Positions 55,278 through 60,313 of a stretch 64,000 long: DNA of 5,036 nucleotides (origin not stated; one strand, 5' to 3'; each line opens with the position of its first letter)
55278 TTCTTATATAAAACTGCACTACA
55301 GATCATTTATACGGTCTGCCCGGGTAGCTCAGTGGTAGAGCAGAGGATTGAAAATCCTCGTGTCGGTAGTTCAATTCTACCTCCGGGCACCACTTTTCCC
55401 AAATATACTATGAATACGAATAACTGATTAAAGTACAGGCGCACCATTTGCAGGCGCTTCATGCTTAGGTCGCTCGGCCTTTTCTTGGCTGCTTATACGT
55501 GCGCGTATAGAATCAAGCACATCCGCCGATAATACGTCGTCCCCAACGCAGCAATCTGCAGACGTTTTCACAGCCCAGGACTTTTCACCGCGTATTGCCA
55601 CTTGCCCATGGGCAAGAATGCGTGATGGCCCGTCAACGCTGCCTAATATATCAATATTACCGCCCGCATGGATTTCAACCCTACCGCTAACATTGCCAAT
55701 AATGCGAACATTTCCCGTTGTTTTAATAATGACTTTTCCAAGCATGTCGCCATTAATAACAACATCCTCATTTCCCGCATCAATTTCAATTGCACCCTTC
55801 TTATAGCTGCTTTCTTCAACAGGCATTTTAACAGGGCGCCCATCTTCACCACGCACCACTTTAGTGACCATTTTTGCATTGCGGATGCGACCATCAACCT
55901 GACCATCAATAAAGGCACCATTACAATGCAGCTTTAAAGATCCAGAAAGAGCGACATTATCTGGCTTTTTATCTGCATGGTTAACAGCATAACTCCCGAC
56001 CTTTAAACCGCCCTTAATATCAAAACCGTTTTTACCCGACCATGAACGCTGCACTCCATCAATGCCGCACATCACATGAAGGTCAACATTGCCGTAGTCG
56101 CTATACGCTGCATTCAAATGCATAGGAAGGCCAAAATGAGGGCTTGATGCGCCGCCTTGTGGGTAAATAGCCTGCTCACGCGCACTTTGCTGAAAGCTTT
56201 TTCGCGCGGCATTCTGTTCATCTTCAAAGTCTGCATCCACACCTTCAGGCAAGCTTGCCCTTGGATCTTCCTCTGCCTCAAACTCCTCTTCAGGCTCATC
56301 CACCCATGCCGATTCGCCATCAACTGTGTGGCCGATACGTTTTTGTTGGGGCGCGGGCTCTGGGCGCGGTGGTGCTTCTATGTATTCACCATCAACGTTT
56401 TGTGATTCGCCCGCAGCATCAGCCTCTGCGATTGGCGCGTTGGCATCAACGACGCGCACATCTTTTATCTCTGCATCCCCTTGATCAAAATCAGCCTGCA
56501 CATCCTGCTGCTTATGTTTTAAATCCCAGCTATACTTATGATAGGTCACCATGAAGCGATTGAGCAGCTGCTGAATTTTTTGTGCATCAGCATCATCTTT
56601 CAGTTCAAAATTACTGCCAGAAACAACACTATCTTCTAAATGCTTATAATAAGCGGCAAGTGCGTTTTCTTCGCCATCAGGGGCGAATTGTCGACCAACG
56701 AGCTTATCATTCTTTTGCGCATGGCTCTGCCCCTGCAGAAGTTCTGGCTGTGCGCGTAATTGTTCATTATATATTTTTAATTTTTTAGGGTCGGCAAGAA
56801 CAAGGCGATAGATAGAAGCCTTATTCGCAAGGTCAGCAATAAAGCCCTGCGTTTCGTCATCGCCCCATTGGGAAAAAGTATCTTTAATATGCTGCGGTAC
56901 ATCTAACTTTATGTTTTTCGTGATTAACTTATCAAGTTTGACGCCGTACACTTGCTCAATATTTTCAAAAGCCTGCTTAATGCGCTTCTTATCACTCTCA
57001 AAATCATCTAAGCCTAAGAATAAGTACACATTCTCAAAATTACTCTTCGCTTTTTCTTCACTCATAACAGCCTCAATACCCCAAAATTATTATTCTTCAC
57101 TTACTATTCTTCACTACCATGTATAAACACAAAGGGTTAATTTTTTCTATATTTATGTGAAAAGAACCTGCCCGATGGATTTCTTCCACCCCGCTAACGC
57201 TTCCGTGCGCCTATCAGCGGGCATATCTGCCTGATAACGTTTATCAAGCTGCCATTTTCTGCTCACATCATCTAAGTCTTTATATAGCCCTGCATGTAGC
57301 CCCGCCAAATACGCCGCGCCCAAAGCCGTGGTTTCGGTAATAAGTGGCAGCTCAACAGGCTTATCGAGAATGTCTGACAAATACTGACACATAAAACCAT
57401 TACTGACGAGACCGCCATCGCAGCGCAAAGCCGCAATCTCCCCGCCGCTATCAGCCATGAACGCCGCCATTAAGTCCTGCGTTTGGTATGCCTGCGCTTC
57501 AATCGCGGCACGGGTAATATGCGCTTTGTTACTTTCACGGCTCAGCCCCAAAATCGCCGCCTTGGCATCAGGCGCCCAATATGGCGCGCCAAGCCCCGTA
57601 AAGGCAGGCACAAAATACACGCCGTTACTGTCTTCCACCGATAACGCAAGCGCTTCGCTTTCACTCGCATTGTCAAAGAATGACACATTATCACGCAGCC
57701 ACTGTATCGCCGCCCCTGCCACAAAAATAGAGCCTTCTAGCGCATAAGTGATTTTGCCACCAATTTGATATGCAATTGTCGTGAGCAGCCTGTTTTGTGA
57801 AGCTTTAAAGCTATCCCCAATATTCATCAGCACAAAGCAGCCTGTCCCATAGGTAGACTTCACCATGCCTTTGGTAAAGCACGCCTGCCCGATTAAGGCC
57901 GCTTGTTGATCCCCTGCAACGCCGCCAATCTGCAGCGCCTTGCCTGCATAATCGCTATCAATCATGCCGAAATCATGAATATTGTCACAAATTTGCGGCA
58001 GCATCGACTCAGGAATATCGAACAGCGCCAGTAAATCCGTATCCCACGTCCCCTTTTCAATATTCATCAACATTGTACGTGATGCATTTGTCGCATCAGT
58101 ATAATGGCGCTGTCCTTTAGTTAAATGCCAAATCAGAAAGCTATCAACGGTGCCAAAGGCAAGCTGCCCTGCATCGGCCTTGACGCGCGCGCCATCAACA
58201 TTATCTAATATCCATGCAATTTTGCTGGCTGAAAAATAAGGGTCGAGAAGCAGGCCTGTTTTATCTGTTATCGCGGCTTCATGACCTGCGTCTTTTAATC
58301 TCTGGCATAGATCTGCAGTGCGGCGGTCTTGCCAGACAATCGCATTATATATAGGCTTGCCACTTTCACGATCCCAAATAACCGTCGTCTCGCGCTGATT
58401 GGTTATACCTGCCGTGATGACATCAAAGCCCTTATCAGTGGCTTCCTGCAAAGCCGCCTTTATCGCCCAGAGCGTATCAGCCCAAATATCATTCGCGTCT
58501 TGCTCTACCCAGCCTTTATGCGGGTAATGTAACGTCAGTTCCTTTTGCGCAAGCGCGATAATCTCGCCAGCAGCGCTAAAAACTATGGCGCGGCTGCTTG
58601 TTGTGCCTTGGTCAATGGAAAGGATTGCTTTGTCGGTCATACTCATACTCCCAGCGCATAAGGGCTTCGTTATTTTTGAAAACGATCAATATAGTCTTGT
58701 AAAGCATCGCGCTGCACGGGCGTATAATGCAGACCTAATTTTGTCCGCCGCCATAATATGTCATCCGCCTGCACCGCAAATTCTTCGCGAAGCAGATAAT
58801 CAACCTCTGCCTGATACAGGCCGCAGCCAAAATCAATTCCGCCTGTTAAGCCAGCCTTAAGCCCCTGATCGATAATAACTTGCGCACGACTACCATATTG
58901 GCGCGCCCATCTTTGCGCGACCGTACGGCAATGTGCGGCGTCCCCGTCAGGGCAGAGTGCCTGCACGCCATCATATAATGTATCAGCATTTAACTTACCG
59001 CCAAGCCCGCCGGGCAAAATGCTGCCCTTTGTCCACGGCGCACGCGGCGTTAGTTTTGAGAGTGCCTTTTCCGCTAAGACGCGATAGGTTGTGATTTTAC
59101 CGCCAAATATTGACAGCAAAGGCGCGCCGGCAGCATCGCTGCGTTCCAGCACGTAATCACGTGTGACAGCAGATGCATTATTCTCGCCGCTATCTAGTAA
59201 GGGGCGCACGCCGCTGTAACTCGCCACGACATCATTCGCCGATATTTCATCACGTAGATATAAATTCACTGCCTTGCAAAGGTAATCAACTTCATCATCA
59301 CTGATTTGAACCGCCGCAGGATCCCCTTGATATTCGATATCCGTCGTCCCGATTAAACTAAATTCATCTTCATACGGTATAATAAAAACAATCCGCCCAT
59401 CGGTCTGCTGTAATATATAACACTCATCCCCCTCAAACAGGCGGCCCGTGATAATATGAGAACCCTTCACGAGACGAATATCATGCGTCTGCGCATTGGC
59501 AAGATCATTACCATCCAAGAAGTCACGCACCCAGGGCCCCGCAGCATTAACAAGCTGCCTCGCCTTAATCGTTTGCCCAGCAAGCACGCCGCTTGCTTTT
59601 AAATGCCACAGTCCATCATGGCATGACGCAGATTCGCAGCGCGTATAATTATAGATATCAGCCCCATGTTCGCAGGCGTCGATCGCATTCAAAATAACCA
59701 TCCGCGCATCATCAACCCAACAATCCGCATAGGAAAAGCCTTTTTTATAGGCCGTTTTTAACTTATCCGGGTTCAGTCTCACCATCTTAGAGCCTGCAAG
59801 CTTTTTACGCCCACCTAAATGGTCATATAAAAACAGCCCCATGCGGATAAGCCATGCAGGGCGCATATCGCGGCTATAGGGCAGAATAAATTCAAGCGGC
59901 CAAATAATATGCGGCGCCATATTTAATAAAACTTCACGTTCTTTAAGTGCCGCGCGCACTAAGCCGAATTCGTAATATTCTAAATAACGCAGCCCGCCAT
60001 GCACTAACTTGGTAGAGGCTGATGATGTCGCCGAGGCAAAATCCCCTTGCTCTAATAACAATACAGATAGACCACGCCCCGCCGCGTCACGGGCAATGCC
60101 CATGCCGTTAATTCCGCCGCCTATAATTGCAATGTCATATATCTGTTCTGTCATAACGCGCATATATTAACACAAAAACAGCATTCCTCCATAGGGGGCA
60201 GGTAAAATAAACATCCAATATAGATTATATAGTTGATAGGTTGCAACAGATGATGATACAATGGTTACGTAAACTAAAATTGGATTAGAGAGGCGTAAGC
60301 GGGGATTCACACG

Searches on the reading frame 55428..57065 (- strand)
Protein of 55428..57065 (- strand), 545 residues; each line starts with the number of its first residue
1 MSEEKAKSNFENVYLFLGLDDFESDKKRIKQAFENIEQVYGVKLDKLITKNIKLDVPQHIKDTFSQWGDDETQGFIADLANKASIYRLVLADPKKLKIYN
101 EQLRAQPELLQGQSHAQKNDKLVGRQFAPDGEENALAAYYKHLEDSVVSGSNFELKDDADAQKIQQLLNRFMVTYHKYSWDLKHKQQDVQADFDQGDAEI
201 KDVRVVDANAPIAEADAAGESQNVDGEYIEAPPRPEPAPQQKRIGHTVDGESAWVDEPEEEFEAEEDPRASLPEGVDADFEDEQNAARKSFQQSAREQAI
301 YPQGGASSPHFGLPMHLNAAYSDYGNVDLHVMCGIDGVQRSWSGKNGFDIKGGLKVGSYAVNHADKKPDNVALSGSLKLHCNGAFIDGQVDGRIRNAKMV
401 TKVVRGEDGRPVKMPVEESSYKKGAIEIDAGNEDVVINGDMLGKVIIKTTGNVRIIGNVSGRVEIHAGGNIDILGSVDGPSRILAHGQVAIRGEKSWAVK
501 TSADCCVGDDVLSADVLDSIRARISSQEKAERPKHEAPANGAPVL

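Call 44: search_protein_families(library=pfam, proteins=[window:55428-57065:-], max_evalue=0.001)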
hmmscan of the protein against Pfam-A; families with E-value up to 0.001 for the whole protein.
window:55428-57065:- (545 aa): 1 family
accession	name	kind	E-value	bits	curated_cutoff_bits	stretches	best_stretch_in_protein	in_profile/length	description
PF03961.19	FapA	-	7.3e-05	23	31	1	434-496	21-84/272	Flagellar Assembly Protein A beta solenoid domain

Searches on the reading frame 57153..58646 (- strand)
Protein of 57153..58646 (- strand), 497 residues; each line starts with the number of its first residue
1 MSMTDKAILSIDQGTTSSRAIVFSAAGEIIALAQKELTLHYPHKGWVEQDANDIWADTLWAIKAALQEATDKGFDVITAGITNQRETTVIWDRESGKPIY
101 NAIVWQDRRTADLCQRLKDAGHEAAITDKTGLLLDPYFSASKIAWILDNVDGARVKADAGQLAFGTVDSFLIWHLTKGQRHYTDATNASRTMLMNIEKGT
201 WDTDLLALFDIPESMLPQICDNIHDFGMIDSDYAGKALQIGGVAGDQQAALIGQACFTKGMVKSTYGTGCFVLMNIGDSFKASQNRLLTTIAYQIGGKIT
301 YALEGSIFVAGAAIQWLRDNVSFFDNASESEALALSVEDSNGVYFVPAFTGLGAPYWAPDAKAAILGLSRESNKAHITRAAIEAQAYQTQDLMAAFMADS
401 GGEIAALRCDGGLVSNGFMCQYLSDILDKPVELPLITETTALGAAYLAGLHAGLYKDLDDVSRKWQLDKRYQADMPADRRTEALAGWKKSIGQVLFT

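Call 44: search_protein_families(library=pfam, proteins=[window:57153-58646:-], max_evalue=0.001)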
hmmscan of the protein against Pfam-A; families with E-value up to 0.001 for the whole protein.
window:57153-58646:- (497 aa): 2 families
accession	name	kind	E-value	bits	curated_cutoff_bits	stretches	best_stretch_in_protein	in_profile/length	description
PF00370.27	FGGY_N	-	3.3e-69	233.6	28.8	1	8-253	2-245/245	FGGY family of carbohydrate kinases, N-terminal domain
PF02782.22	FGGY_C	-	3.3e-39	135.2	27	1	264-450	3-196/198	FGGY family of carbohydrate kinases, C-terminal domain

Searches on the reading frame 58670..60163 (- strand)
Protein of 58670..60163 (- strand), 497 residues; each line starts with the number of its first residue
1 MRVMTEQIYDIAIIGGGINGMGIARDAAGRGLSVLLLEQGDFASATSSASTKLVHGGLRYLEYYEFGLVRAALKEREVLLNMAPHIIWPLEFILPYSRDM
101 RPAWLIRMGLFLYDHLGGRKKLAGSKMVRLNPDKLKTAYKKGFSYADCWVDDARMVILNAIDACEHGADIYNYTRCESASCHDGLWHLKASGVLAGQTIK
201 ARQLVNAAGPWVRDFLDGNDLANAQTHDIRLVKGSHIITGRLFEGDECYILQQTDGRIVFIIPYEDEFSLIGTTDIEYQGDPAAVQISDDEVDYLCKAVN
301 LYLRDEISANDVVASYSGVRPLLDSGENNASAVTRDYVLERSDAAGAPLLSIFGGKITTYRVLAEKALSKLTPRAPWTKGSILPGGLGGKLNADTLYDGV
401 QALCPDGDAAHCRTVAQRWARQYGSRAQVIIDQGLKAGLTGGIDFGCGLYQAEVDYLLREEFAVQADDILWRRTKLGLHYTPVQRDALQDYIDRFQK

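Call 44: search_protein_families(library=pfam, proteins=[window:58670-60163:-], max_evalue=0.001)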
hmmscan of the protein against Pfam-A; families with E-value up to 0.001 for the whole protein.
window:58670-60163:- (497 aa): 4 families
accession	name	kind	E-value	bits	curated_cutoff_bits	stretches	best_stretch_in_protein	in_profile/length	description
PF01266.30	DAO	-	2.1e-56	192.4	27.9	1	10-327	1-317/353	FAD dependent oxidoreductase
PF16901.10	DAO_C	-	3.8e-11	43.4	31.4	1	403-493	26-113/126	C-terminal domain of alpha-glycerophosphate oxidase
PF13450.12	NAD_binding_8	-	0.00013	22.6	21.9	1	13-45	1-33/68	NAD(P)-binding Rossmann-like domain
PF00890.30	FAD_binding_2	-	0.00079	19.2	20.4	0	10-54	1-48/414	FAD binding domain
